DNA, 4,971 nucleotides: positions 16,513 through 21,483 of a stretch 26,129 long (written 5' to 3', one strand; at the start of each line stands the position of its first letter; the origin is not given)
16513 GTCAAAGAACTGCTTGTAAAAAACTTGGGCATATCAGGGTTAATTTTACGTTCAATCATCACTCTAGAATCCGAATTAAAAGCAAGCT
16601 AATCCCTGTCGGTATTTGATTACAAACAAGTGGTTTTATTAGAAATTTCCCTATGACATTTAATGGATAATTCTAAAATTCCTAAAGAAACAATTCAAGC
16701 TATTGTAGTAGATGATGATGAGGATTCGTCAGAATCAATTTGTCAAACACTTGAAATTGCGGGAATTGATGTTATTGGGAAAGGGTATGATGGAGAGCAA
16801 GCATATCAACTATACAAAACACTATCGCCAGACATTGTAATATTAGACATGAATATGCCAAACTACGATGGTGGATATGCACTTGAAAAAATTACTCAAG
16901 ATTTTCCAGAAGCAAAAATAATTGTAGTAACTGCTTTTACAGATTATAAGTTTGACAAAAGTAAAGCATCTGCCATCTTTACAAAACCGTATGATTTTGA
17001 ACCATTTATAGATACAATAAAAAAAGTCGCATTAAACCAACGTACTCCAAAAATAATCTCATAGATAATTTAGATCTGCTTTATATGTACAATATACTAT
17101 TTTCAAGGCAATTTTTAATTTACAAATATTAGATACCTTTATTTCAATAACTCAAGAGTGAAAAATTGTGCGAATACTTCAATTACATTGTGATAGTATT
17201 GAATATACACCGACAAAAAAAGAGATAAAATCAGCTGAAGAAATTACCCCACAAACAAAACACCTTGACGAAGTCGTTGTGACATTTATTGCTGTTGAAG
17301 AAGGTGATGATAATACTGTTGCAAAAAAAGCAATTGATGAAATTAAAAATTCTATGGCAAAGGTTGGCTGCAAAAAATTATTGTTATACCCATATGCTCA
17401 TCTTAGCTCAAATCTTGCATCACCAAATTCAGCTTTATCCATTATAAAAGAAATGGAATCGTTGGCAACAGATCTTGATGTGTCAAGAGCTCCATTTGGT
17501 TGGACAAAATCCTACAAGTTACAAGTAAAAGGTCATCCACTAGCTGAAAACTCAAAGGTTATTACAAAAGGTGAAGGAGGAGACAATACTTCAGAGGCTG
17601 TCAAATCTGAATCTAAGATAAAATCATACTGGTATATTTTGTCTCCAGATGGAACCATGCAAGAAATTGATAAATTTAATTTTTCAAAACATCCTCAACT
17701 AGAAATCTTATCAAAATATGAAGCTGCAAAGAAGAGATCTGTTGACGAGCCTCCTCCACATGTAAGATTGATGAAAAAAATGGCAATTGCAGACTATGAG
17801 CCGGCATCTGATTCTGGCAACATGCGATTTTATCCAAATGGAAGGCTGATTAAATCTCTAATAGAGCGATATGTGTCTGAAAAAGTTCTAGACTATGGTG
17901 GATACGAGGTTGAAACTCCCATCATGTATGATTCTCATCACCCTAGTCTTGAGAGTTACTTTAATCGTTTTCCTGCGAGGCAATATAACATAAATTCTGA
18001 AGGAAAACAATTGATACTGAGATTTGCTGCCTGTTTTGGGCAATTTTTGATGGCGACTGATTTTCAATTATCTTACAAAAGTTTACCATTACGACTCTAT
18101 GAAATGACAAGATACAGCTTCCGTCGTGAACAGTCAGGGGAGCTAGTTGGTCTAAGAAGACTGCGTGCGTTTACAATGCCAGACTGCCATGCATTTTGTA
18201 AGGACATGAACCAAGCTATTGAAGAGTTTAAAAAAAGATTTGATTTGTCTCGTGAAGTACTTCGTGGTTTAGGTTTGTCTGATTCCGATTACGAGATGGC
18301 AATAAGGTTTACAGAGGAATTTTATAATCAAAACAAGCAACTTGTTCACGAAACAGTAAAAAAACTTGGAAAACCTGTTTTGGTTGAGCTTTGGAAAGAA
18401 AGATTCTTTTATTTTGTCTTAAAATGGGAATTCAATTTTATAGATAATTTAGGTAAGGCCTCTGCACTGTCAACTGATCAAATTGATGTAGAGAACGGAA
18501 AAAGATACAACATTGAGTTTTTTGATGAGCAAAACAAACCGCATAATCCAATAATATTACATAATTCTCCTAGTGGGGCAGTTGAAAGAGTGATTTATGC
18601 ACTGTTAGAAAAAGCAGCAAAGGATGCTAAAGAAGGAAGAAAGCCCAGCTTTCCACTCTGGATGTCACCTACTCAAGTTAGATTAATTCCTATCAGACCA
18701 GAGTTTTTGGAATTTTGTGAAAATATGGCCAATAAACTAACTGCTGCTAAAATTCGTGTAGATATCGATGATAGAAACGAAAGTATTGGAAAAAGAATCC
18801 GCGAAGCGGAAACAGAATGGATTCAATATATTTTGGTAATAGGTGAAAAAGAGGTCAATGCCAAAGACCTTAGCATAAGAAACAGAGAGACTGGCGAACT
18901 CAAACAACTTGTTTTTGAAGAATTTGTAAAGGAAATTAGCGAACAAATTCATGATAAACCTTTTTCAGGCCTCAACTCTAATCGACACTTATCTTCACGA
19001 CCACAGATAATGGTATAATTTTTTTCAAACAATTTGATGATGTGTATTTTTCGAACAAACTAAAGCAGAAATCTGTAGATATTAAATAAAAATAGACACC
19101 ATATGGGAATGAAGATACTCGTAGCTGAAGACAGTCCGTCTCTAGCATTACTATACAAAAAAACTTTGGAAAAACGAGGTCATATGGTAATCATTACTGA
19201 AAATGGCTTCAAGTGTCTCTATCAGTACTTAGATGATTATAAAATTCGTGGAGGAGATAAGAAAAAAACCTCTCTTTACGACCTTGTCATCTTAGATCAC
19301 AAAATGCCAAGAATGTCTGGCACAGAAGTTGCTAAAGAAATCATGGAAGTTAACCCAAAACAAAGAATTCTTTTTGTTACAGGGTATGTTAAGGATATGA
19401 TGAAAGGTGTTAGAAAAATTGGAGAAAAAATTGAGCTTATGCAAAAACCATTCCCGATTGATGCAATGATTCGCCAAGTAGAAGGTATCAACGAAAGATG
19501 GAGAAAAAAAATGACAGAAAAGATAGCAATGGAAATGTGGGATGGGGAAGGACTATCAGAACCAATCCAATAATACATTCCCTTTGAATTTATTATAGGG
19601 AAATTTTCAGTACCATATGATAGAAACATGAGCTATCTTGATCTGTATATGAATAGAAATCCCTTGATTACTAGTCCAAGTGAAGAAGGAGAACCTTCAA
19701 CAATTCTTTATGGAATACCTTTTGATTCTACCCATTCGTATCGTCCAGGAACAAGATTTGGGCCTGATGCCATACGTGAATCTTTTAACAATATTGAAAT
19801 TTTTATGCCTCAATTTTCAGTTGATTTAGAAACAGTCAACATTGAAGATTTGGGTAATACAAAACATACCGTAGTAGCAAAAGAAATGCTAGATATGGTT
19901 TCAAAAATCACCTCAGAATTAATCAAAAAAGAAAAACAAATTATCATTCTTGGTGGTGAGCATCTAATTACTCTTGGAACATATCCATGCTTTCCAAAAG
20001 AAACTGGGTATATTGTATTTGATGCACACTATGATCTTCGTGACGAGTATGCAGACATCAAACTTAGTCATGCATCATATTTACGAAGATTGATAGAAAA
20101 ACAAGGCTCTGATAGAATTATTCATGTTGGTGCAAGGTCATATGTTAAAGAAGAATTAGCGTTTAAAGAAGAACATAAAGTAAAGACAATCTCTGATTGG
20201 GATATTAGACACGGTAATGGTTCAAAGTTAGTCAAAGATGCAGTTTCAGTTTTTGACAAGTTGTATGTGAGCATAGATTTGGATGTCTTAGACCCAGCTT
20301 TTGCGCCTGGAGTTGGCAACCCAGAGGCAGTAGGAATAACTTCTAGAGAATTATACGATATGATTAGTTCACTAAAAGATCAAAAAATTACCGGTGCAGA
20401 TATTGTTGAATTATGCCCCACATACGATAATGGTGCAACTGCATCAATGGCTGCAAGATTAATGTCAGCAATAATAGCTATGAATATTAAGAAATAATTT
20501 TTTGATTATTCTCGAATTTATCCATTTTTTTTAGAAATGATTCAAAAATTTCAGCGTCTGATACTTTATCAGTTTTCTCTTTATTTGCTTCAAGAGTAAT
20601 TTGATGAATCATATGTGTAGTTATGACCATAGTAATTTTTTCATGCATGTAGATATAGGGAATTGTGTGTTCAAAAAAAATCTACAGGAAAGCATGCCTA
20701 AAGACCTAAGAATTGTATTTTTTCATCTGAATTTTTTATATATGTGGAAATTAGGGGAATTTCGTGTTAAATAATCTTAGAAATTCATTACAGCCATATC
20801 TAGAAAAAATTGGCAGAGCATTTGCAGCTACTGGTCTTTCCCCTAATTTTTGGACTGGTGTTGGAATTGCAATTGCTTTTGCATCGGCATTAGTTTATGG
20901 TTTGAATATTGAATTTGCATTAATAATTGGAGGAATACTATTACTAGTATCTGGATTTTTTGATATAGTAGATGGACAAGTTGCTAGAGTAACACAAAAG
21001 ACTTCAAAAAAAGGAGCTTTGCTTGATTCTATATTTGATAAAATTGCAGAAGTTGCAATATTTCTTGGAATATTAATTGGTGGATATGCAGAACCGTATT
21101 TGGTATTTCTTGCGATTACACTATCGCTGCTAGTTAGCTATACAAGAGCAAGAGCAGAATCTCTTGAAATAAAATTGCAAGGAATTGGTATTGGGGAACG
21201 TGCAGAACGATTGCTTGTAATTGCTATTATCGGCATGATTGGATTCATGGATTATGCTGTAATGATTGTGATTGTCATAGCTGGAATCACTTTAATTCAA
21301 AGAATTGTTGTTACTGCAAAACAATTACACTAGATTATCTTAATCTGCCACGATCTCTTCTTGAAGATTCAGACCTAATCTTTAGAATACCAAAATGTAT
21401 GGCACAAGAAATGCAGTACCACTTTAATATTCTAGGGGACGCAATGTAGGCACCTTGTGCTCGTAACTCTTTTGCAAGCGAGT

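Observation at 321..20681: Recurrent 17-bp palindrome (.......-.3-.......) in front of the accessory genes: candidate dispersed regulon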

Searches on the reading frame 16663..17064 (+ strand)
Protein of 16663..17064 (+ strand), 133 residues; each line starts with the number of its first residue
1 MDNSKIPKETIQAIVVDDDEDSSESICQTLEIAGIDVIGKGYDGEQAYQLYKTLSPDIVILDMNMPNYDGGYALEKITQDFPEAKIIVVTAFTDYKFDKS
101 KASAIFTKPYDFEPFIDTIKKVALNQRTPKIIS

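Call 8: search_protein_families(library=pfam, proteins=[window:16663-17064:+], max_evalue=0.01)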
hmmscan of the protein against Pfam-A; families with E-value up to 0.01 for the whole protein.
window:16663-17064:+ (133 aa): 1 family
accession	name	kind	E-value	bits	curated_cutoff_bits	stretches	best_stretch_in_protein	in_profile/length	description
PF00072.30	Response_reg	-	9.1e-19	68.1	30.2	1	14-118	2-109/111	Response regulator receiver domain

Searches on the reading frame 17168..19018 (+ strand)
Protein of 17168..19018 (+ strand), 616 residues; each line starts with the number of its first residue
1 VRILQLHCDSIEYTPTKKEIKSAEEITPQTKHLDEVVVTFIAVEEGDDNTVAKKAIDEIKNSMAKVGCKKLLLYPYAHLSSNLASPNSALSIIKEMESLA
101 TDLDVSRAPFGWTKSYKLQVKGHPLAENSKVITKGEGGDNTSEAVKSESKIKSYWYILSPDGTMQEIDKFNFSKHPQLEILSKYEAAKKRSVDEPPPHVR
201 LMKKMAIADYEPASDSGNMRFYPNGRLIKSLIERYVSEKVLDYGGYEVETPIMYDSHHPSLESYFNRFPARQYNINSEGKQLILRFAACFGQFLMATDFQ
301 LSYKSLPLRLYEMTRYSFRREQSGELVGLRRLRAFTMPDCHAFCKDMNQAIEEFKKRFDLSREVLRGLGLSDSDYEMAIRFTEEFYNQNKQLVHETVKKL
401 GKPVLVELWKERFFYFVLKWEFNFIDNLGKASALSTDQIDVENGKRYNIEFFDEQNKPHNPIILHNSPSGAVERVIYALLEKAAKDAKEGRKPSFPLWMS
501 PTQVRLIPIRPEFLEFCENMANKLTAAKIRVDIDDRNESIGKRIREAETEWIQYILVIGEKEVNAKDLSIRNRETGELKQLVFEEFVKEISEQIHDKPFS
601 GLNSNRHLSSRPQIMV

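Call 8: search_protein_families(library=pfam, proteins=[window:17168-19018:+], max_evalue=0.01)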
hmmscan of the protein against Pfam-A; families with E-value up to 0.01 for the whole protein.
window:17168-19018:+ (616 aa): 3 families
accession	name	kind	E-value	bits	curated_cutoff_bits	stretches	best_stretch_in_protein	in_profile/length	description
PF08915.16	tRNA-Thr_ED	-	1.8e-45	154.8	30.2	1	1-132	1-137/137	Archaea-specific editing domain of threonyl-tRNA synthetase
PF03129.25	HGTP_anticodon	-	7.4e-24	84.2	21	1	503-592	1-93/94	Anticodon binding domain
PF00587.30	tRNA-synt_2b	-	1.2e-19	71.5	29.3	1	274-482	2-178/179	tRNA synthetase class II core domain (G, H, P, S and T)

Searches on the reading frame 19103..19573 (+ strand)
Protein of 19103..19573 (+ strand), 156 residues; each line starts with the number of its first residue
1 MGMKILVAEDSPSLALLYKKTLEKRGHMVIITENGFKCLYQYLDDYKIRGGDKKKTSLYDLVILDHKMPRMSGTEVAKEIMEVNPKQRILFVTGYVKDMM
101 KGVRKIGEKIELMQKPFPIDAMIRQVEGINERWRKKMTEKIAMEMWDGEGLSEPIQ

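Call 8: search_protein_families(library=pfam, proteins=[window:19103-19573:+], max_evalue=0.01)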
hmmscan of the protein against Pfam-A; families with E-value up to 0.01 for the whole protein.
window:19103-19573:+ (156 aa): 1 family
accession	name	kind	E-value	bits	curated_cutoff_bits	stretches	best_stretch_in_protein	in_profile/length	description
PF00072.30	Response_reg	-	2.3e-13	50.7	30.2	1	5-126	1-110/111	Response regulator receiver domain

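Call 43: find_related_loci(query=window:19109-19573:+, collection=genome_contigs, flank=1500)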
Query window:19109-19573:+ (154 aa) in genome_contigs; peptide patterns used: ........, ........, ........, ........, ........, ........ (x = any residue, [..] = any of these).
600 stretches matched a pattern (row limit reached: there are more); 397 encode a relative of the query (tblastn E <= 1e-3); the best 80 are kept; 80 distinct loci.
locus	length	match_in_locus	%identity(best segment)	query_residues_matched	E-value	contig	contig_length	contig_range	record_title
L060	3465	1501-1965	83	1-154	6e-85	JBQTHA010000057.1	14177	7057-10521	MAG: Nitrosopumilaceae archaeon isolate SAW220 c_000000395125, whole genome shotgun sequence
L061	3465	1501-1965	82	1-154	5e-84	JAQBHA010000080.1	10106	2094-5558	MAG: Nitrososphaerota archaeon isolate MAG_452_bin-09 452_bin-09_ctg-080, whole genome shotgun sequence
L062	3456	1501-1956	82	1-151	8e-82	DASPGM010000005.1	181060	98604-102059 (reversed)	MAG TPA_asm: Nitrosopumilaceae archaeon isolate SMAG_U16451 k141_1175611, whole genome shotgun sequence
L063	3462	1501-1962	82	1-154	2e-81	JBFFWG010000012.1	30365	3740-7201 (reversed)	MAG: Nitrosopumilaceae archaeon isolate Mix_mud24.2022.10.26 k141_224217_length_30365_cov_13.2641, whole genome shotgun 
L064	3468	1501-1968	70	1-153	1e-67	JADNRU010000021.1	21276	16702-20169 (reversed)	MAG: Nitrosopumilales archaeon isolate NPMR_NP_delta_1 NPMRD1C00021, whole genome shotgun sequence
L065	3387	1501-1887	37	1-125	3e-30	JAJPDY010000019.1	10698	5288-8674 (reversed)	MAG: Nitrososphaera sp. isolate t2.80 NODE_6991_length_10698_cov_47.257728, whole genome shotgun sequence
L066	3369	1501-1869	43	1-117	2e-29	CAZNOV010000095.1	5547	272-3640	MAG TPA_asm: uncultured Nitrososphaera sp. isolate binchicken_co21_295 genome assembly, contig: NODE_18449_length_5547_c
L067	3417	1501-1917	42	1-125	2e-29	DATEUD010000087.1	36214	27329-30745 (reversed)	MAG TPA_asm: Nitrososphaera sp. isolate SMAG_U8332 k141_3557924, whole genome shotgun sequence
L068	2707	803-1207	39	1-125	8e-29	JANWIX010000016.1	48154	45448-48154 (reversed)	MAG: Nitrososphaera sp. isolate CRAIB_MAG52 c_000000013748, whole genome shotgun sequence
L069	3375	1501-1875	42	3-126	9e-29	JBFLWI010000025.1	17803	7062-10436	MAG: Thermoproteota archaeon isolate MAG028 MAG028_25, whole genome shotgun sequence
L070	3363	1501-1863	41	1-115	1e-28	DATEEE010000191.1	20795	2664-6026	MAG TPA_asm: Nitrososphaera sp. isolate SMAG_U8725 k141_2425055, whole genome shotgun sequence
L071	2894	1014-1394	41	1-125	1e-28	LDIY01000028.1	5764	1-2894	MAG: candidate division TM6 bacterium SOIL31 contig_192987, whole genome shotgun sequence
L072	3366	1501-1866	42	1-125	1e-28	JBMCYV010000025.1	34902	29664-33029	MAG: Candidatus Nitrosomirales archaeon isolate DSS1 Ga0376076_0001415, whole genome shotgun sequence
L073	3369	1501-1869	41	1-117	2e-28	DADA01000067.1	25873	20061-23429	MAG TPA_asm: Nitrososphaera sp. UBA210 UBA210_contig_91, whole genome shotgun sequence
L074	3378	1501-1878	42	1-125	3e-28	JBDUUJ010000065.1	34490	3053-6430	MAG: Nitrososphaera sp. isolate NZW_845 k127_11201545, whole genome shotgun sequence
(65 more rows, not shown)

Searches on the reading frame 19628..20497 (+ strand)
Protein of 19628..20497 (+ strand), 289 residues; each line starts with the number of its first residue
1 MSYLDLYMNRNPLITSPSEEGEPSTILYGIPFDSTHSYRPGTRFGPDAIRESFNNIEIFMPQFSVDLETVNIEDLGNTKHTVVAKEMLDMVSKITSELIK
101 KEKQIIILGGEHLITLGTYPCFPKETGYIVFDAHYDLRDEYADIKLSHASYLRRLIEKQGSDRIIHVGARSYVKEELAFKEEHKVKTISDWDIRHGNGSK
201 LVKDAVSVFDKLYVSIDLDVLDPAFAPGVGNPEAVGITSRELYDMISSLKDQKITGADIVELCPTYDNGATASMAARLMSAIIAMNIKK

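Call 8: search_protein_families(library=pfam, proteins=[window:19628-20497:+], max_evalue=0.01)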
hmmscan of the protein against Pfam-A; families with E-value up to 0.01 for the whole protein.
window:19628-20497:+ (289 aa): 1 family
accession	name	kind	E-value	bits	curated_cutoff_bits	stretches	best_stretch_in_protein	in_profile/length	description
PF00491.26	Arginase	-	8.6e-73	245.6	22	1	25-282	3-277/280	Arginase family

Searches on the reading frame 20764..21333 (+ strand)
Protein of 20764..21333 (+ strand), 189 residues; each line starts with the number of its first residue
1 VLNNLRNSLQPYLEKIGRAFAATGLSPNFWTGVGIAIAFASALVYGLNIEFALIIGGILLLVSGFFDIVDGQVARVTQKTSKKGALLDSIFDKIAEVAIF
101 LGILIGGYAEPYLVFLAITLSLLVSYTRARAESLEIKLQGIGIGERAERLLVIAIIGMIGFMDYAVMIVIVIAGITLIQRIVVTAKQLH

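Call 8: search_protein_families(library=pfam, proteins=[window:20764-21333:+], max_evalue=0.01)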
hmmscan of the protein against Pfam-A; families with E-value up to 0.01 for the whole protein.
window:20764-21333:+ (189 aa): 1 family
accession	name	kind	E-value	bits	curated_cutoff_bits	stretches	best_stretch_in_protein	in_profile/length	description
PF01066.26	CDP-OH_P_transf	-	9.9e-15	55.7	22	1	27-172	4-148/152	CDP-alcohol phosphatidyltransferase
